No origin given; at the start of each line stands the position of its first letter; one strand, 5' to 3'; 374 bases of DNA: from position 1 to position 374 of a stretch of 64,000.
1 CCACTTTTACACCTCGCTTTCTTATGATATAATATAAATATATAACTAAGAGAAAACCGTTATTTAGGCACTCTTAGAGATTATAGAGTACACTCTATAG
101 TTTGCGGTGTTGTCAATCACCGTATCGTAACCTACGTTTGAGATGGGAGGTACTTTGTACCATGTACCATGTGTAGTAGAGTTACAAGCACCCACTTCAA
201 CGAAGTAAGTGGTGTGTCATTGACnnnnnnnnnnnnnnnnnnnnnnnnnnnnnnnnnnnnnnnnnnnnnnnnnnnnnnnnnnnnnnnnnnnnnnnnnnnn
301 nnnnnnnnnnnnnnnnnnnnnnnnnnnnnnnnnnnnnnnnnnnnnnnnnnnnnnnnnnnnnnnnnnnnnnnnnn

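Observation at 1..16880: A 224-bp near-perfect inverted repeat pair brackets a 16.4-kb lysis/plasmid/mobilization/recombination block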

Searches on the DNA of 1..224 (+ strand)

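Call 6: search_dna_similar(query=window:1-224:+, collection=phages, mode=distant, max_rows=30)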
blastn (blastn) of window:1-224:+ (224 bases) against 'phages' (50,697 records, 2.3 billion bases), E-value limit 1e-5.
Records with a match: 5; places in all: 5; records where one place covers at least 80% of the query: 0.
Best place of each record, by identity: 80-90% 5.
By first word of the organism name: Enterococcus 5.
By host as written in the record: - 2; Enterococcus faecalis ATCC 700802 / V583 2; Enterococcus faecium 1.
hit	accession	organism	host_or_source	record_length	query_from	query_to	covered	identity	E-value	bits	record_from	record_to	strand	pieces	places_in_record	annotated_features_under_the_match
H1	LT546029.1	Enterococcus phage VFW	-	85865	6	63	26%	83.1%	9e-6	55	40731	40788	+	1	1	none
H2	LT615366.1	Enterococcus phage VPE25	-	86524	6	63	26%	83.1%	9e-6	55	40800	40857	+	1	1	none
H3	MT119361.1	Enterococcus phage vipetofem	Enterococcus faecalis ATCC 700802 / V583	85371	6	63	26%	83.1%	9e-6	55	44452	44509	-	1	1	none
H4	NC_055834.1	Enterococcus phage vipetofem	Enterococcus faecalis ATCC 700802 / V583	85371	6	63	26%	83.1%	9e-6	55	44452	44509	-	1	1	none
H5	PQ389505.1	Enterococcus phage vB_EfKM29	Enterococcus faecium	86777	6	63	26%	83.1%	9e-6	55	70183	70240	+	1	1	none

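Call 50: build_rna_model(alignment_id=A5)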
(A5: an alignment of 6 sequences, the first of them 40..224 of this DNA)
Model R1 built from alignment A5 (6 sequences, 201 columns); structure: RNAalifold consensus.
model positions 196; base pairs 55; branch points 4; effective number of sequences 1.05; information 0.59 bits per position. Calibrated on 0.2 Mb of random sequence (short: E-values are rough).
structure used (alignment columns):
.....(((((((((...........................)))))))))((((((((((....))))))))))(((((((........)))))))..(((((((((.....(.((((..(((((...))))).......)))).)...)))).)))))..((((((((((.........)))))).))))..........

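Call 53: search_with_rna_model(model_id=R1, sources=[window, L001, L002, L003, L005, L006, L007, L008, L009], max_evalue=1)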
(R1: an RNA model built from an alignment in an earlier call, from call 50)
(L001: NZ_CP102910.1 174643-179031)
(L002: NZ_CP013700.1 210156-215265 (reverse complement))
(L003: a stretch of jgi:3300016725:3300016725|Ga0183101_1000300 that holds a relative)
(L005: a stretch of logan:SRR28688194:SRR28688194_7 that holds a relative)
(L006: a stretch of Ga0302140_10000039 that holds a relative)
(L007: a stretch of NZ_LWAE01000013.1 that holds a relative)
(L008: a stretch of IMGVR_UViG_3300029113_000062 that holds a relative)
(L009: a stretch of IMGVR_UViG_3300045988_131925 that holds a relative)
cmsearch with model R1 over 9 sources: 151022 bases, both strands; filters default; matches with E-value up to 1: 7.
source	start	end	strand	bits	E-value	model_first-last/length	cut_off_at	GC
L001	1474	1666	-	226.7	3.3e-72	1-196/196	no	0.39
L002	2445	2637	+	225.8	6.4e-72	1-196/196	no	0.4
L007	5909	6102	+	208.4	3.2e-66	1-196/196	no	0.39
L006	11670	11862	+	204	9.1e-65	1-196/196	no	0.37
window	41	225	+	203.5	1.3e-64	1-196/196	no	0.41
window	16657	16841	-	201.4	6.1e-64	1-196/196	no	0.41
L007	4621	4770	+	15.1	0.0069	1-196/196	no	0.36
